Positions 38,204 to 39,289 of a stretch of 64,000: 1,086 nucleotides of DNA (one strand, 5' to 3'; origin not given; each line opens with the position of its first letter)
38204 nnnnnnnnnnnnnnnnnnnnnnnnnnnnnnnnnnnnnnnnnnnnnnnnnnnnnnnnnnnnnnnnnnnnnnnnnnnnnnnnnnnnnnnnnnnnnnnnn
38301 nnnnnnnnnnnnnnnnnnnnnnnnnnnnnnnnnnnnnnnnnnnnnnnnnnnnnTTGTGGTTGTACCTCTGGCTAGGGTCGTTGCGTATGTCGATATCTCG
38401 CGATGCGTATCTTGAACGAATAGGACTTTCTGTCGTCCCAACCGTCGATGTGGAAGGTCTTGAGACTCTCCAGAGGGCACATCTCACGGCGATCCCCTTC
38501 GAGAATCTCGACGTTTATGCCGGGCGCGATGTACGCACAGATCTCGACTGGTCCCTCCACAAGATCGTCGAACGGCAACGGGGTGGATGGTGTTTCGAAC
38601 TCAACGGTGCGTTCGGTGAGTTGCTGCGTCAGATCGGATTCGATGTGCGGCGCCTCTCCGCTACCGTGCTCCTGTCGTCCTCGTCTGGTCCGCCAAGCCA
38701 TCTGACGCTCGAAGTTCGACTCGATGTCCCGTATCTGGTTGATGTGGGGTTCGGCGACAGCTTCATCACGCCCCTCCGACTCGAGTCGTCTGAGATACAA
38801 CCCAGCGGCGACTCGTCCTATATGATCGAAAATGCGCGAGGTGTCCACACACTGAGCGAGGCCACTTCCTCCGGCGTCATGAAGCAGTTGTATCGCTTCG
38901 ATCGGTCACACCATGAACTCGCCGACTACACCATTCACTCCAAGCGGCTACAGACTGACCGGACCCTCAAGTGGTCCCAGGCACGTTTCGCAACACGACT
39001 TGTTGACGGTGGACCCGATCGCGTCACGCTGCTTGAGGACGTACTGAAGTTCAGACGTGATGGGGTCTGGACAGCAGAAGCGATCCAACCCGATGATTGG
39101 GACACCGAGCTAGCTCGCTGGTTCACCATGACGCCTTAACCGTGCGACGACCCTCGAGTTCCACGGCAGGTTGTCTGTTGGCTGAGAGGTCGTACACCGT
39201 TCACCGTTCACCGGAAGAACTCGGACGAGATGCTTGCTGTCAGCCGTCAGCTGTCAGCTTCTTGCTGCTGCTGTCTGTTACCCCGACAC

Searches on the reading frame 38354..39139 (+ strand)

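Call 3: search_protein_families(library=pfam, proteins=[window:38354-39139:+], max_evalue=0.01)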
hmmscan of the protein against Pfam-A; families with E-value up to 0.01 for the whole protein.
window:38354-39139:+ (261 aa): 1 family
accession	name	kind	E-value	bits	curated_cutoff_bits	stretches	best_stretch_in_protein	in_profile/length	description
PF00797.23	Acetyltransf_2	-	2.5e-43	149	22.8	1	32-251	1-225/240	N-acetyltransferase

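Call 4: search_protein_families(library=ncbifam, proteins=[window:38354-39139:+], max_evalue=0.01)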
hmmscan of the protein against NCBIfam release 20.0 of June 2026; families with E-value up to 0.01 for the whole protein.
window:38354-39139:+ (261 aa): 1 family
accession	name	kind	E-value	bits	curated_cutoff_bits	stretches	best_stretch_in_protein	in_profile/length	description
NF011621.0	PRK15047.1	equivalog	7.8e-29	100.8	493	1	17-196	6-188/281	N-hydroxyarylamine O-acetyltransferase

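Call 90: search_protein_families(library=padloc, proteins=[window:38354-39139:+], max_evalue=0.001)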
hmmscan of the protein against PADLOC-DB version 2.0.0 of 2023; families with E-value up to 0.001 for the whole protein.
window:38354-39139:+ (261 aa): 0 families
